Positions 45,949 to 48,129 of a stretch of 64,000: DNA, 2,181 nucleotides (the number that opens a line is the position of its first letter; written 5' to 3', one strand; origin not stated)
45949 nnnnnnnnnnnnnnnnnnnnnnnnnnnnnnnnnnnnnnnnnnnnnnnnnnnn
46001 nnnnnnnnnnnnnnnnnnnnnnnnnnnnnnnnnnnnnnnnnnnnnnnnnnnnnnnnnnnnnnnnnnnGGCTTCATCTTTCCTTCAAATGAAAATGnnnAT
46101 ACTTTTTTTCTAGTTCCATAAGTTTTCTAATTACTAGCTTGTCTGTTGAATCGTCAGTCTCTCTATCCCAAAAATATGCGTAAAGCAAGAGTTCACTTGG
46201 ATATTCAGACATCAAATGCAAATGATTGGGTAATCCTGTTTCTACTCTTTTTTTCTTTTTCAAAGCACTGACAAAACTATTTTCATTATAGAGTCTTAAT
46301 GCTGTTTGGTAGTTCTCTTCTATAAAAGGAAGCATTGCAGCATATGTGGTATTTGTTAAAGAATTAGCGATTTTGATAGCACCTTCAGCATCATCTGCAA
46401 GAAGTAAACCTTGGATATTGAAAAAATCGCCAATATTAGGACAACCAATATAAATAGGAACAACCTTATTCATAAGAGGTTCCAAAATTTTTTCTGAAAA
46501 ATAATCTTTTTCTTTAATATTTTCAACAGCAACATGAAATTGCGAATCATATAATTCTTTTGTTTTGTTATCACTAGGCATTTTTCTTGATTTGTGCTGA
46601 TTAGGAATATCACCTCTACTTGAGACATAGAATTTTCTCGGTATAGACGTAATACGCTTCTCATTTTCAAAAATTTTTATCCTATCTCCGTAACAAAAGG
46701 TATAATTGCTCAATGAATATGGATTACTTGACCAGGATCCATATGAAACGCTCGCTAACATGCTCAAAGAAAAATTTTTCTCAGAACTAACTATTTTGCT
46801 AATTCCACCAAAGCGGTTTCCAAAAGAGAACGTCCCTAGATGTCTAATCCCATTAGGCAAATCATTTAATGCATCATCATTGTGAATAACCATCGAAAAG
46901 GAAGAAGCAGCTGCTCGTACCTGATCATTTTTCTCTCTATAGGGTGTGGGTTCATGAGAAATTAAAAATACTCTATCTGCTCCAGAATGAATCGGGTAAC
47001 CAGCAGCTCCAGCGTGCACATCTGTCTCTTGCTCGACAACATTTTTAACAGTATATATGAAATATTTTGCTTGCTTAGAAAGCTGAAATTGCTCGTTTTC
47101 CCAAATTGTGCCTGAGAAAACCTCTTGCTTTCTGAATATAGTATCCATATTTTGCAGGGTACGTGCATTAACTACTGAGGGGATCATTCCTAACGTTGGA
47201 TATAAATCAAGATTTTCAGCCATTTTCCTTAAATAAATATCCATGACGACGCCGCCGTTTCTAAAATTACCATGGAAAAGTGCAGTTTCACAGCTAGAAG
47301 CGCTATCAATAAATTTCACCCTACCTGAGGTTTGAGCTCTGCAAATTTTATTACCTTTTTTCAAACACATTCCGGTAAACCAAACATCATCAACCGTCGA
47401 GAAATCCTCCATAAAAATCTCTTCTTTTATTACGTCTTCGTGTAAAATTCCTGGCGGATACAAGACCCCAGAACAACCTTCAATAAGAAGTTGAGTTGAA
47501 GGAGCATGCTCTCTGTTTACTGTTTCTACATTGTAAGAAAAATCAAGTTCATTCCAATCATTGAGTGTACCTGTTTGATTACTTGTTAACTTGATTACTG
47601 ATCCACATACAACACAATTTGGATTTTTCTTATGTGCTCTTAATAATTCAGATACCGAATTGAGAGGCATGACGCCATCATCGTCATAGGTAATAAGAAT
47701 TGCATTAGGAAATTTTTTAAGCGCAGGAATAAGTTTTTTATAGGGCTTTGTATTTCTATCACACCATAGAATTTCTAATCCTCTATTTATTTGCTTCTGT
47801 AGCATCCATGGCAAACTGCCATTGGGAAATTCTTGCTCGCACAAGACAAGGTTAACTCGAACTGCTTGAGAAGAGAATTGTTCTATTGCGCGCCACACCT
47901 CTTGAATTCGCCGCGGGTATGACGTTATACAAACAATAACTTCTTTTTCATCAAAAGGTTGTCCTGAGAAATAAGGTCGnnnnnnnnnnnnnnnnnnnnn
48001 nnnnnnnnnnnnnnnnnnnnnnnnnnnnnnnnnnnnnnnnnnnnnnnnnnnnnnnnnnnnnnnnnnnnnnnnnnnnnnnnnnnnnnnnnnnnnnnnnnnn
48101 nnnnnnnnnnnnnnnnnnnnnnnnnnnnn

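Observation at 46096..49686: Single 1196-aa polypeptide fusing three different glycosyltransferase folds behind a signal sequence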

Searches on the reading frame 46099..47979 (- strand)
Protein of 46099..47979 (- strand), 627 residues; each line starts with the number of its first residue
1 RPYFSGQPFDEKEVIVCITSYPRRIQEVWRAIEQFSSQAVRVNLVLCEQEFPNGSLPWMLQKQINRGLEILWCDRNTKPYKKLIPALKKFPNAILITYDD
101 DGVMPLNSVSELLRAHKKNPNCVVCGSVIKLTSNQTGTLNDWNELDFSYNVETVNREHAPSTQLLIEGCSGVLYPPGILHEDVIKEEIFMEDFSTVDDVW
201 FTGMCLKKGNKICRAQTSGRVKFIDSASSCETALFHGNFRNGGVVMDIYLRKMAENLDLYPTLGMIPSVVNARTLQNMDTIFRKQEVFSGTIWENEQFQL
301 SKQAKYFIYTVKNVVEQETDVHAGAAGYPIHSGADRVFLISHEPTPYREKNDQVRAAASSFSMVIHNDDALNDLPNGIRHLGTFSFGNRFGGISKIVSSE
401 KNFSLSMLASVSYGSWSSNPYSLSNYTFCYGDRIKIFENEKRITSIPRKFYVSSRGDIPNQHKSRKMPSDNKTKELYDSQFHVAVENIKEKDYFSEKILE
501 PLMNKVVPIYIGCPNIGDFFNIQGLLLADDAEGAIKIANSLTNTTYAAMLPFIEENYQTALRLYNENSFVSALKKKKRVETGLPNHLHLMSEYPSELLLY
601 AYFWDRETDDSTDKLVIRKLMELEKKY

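Call 24: search_protein_representatives(protein=window:46099-47979:-)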
Query: 627 residues. Proteins with E-value up to 0.001 (for the whole library): 6689; up to 1e-10: 3456; up to 1e-30: 57. The best 150 are listed.
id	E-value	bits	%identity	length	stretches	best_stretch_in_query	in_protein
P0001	0.0e+00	1451.4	100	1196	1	1-627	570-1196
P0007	3.9e-90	319.5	46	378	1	291-625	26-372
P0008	4.7e-63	230.1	37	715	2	10-238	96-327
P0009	3.2e-58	214.2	40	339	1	333-605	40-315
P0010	5.3e-54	200.2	34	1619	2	9-251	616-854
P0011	1.7e-52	195.2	35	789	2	11-239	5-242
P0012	2.2e-52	194.9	36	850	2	12-242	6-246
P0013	2.6e-49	184.7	35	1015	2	11-241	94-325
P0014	3.0e-49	184.5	36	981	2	11-212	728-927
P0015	1.7e-48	182.0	34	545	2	13-240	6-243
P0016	1.8e-45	172.1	37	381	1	10-266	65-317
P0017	3.3e-40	154.7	31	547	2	11-251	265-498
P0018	4.2e-38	147.7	32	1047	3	9-206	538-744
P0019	2.0e-37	145.4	38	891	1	12-259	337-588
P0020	3.9e-37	144.5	38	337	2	41-241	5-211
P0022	3.2e-36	141.5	37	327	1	12-249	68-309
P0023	4.1e-36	141.1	36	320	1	9-240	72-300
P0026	3.6e-35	138.0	39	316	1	7-221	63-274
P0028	8.5e-35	136.8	40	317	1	12-214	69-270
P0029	9.0e-35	136.7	37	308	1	6-263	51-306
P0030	3.1e-34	134.9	37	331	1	9-269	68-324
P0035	3.8e-33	131.3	35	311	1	11-224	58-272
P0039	1.0e-32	129.9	39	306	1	8-243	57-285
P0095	2.9e-29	118.5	40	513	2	397-568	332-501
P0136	4.2e-28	114.7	32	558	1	330-620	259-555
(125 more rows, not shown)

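Call 26: search_protein_families(library=pfam, proteins=[P0007, P0009, P0008, P0010, P0011, P0016, P0022, P0026, P0095, P0136], max_evalue=0.01)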
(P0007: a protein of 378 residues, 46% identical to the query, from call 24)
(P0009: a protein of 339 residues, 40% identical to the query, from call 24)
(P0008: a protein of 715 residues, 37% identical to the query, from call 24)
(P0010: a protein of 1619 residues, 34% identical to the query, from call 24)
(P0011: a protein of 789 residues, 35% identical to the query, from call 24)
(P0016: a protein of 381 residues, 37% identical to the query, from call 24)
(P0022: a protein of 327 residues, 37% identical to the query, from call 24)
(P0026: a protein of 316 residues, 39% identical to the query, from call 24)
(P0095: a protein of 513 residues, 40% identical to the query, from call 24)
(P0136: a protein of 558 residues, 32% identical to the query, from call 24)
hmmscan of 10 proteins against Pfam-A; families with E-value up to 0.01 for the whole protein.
P0007 (378 aa): 1 family
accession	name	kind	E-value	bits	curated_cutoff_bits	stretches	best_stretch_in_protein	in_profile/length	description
PF00852.26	Glyco_transf_10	-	0.0018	18.4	23.9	1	183-259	20-92/182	Glycosyltransferase family 10 (fucosyltransferase) C-term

P0009 (339 aa): 1 family
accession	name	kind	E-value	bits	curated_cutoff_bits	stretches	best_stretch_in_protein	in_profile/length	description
PF00852.26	Glyco_transf_10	-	0.002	18.2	23.9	1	187-224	56-93/182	Glycosyltransferase family 10 (fucosyltransferase) C-term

P0008 (715 aa): 2 families
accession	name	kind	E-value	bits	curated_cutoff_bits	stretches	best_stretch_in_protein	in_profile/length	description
PF00852.26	Glyco_transf_10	-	1.4e-05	25.3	23.9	1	610-647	57-96/182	Glycosyltransferase family 10 (fucosyltransferase) C-term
PF00535.33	Glycos_transf_2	-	8.5e-05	23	23.3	1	117-232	16-131/168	Glycosyl transferase family 2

P0010 (1619 aa): 5 families
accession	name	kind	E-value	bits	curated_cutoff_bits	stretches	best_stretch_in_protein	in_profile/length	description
PF00535.33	Glycos_transf_2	-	1.4e-49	168.7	23.3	1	58-227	1-166/168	Glycosyl transferase family 2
PF10111.15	Glyco_tranf_2_2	-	1.7e-14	54.4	27.3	1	58-163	1-110/276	Glycosyltransferase like family 2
PF13641.12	Glyco_tranf_2_3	-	3.5e-09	37.5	27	1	55-259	1-206/230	Glycosyltransferase like family 2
PF13704.12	Glyco_tranf_2_4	-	0.00085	20.2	27.5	1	67-148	4-85/98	Glycosyl transferase family 2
PF08354.15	Fas1-AflB-like_hel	-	0.0032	16.9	25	1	1279-1400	127-247/353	Fatty acid synthase subunit beta/Fas1-like, helical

P0011 (789 aa): 1 family
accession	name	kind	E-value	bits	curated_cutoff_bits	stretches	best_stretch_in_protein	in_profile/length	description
PF00535.33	Glycos_transf_2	-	4.4e-05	23.9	23.3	0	92-159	81-150/168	Glycosyl transferase family 2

P0016 (381 aa): 0 families

P0022 (327 aa): 0 families

P0026 (316 aa): 1 family
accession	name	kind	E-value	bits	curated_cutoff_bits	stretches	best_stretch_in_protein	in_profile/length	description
PF00535.33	Glycos_transf_2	-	0.0034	17.8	23.3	0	152-197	81-127/168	Glycosyl transferase family 2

P0095 (513 aa): 1 family
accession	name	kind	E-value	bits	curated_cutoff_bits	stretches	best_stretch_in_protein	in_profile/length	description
PF00852.26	Glyco_transf_10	-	0.0081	16.3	23.9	0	387-445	33-92/182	Glycosyltransferase family 10 (fucosyltransferase) C-term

P0136 (558 aa): 1 family
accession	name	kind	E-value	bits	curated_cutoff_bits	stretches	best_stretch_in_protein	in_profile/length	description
PF02760.21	HIN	-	0.0075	16.5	22.7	0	412-521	25-129/168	HIN-200/IF120x domain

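Call 28: predict_structure(protein=window:46099-47979:-)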
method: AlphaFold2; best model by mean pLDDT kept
length: 627 residues; sequences in the alignment: 1
mean_pLDDT: 32.8   pTM: 0.24
mean pLDDT of the five models: 32.8, 29.9, 26.9, 26.6, 25.3
residues with pLDDT >= 90: 0; 70-90: 0; 50-70: 22; < 50: 605
segments of 3 or more residues with pLDDT < 50: 1-15, 19-28, 31-41, 48-56, 58-69, 73-82, 91-115, 117-627
pLDDT, mean of each block of 10 residues (from residue 1): 32 48 48 46 49 45 45 47 52 46 41 48 37 27 29 28 28 22 26 28 31 30 30 30 29 30 25 27 24 22 23 24 27 31 31 30 32 30 25 27 26 24 23 24 26 26 33 32 26 30 30 36 39 40 39 38 35 32 32 34 37 41 37
secondary structure, 60 per line:
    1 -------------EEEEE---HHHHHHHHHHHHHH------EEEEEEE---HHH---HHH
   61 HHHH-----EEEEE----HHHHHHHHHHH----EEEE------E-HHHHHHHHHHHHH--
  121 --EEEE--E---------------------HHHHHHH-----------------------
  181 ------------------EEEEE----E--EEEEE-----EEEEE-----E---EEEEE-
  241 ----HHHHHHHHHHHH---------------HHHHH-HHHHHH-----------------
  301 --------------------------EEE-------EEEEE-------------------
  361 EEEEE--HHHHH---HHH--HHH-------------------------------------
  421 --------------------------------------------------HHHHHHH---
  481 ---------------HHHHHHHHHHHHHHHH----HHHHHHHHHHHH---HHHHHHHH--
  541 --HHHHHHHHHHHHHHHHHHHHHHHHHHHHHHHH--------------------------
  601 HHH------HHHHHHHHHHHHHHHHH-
elements in order: E14-18 H22-35 E42-48 H58-64 E70-74 H79-89 E94-97 H106-118 E123-126 H151-157 E199-203 E211-215 E221-225 E235-239 H245-256 H272-276 H278-283 E327-329 E337-341 E361-365 H368-372 H471-477 H496-511 H516-527 H531-538 H543-574 H610-626

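Call 32: search_protein_families(library=ncbifam, proteins=[P0022, P0023, P0026, P0028, P0029, P0030, P0035, P0039, P0007, P0009], max_evalue=0.01)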
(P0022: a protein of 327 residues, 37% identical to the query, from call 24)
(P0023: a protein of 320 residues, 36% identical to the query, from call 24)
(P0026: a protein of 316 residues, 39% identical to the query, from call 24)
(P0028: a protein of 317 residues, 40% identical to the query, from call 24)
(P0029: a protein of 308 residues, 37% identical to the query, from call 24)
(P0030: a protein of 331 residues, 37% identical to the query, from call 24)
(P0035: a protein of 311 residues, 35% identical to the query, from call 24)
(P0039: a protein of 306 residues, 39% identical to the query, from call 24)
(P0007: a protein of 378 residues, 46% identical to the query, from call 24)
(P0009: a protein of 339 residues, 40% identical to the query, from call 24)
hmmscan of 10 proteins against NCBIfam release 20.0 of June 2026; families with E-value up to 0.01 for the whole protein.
P0022 (327 aa): 0 families

P0023 (320 aa): 1 family
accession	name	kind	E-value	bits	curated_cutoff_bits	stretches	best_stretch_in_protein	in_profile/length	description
NF038299.1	EPS_HpsN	equivalog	0.0015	17.5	425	1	123-219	47-146/317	hormogonium polysaccharide biosynthesis glycosyltransferase HpsN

P0026 (316 aa): 0 families

P0028 (317 aa): 0 families

P0029 (308 aa): 0 families

P0030 (331 aa): 0 families

P0035 (311 aa): 0 families

P0039 (306 aa): 1 family
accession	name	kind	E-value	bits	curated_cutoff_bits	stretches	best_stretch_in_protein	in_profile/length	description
NF041875.1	EPS_EpsD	equivalog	0.0042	16.5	370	1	66-206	4-141/325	exopolysaccharide biosynthesis glycosyltransferase EpsD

P0007 (378 aa): 0 families

P0009 (339 aa): 0 families

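Call 46: find_encoding_contigs(protein=P0007, flank=5000, max_places=3)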
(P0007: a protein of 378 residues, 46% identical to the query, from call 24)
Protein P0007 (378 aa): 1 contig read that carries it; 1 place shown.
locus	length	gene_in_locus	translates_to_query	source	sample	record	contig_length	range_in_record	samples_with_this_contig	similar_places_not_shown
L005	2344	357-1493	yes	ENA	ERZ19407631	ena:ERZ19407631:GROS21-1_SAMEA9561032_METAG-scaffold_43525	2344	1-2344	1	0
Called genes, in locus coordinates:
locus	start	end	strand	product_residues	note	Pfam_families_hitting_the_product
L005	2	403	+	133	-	?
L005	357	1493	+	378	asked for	-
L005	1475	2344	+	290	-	?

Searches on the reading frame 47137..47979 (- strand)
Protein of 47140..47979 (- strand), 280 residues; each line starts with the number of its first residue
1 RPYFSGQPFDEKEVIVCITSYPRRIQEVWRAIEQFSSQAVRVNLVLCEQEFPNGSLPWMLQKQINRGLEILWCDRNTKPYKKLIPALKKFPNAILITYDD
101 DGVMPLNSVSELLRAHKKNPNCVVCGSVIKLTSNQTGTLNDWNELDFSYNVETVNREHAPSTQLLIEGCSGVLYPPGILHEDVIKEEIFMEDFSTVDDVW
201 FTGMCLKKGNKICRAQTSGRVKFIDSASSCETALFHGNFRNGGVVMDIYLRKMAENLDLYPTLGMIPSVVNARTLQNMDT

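Call 18: search_protein_families(library=pfam, proteins=[window:47140-47979:-], max_evalue=10)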
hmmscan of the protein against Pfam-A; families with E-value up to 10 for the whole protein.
window:47140-47979:- (280 aa): 2 families
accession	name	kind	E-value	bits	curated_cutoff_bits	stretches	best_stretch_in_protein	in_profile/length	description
PF00535.33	Glycos_transf_2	-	0.00077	19.9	23.3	1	64-143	51-130/168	Glycosyl transferase family 2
PF06221.18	zf-C2HC5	-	0.097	13.1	25.8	1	119-129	17-27/54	Putative zinc finger motif, C2HC5-type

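Call 34: search_solved_structures(query=A2, max_evalue=1, show_alignments=2)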
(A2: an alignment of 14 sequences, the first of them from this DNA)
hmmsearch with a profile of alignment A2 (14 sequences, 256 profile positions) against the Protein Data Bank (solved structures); distinct sequences matched with E-value up to 1: 3.
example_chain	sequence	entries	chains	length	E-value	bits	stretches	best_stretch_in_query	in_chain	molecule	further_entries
5z8b_A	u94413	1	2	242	2.9e-07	33.2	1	11-117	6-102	KfiA protein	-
8vh7_A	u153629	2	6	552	0.0028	20.2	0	11-144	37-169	Heparosan synthase B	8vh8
8viw_A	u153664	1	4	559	0.0028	20.2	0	88-124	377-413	Heparosan synthase B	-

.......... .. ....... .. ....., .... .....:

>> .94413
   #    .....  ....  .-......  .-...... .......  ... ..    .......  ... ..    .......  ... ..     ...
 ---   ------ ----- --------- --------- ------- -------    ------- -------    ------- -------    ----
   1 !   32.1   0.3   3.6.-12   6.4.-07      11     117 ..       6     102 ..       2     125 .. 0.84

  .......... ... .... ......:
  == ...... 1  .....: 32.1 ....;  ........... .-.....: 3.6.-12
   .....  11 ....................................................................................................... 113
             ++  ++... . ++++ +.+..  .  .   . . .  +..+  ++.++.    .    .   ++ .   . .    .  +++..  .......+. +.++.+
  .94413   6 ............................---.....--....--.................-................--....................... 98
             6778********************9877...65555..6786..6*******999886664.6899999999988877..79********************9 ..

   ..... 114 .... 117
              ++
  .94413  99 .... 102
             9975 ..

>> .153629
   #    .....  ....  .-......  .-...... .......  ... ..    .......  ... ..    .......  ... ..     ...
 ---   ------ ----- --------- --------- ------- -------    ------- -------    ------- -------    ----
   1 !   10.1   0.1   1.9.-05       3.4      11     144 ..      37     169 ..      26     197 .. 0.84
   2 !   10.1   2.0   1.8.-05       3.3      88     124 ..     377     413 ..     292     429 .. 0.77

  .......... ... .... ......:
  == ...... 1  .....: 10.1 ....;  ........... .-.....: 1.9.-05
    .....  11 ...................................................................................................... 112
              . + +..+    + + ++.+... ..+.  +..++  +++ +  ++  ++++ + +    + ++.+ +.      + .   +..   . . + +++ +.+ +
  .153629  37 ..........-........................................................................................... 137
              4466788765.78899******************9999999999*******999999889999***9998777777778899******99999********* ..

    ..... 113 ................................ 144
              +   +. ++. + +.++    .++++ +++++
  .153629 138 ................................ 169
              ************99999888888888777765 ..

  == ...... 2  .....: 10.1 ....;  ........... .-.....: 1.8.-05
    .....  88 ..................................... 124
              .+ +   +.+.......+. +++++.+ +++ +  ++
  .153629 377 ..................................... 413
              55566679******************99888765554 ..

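Call 35: find_homologous_proteins(query=A2, max_evalue=1e-10)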
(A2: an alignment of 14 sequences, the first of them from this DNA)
Query A2 (14 sequences) (279 aa, profile of the alignment): 436 proteins with E <= 1e-10 among 3001 candidates; the best 120 are listed.
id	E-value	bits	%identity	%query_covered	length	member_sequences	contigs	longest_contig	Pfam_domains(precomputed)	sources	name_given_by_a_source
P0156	1.2e-105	370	28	87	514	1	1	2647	PF00535.33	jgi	jgi:hypothetical protein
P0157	2.2e-100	353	32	74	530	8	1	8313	PF00535.33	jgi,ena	jgi:hypothetical protein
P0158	5.5e-99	349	28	83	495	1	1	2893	PF00535.33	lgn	-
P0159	3.0e-94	333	32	68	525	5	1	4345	PF00535.33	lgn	-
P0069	3.3e-94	333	33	67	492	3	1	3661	PF00535.33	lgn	-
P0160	1.6e-93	331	35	81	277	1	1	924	PF00535.33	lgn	-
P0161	3.3e-91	323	26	82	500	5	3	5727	PF00535.33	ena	-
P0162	1.7e-87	311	35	86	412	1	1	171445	PF22674.3,PF00535.33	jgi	jgi:hypothetical protein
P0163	2.6e-87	310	34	72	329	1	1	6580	-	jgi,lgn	jgi:hypothetical protein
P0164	8.6e-87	309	36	70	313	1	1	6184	PF00535.33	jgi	-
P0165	6.6e-86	306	34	87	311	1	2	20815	-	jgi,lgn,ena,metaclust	metaclust:\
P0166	2.1e-85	304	31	72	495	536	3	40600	PF00535.33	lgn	-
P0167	8.0e-84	299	32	67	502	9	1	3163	PF00535.33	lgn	-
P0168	9.2e-84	299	31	73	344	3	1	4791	-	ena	-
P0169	1.5e-82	295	28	72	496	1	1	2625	PF00535.33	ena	-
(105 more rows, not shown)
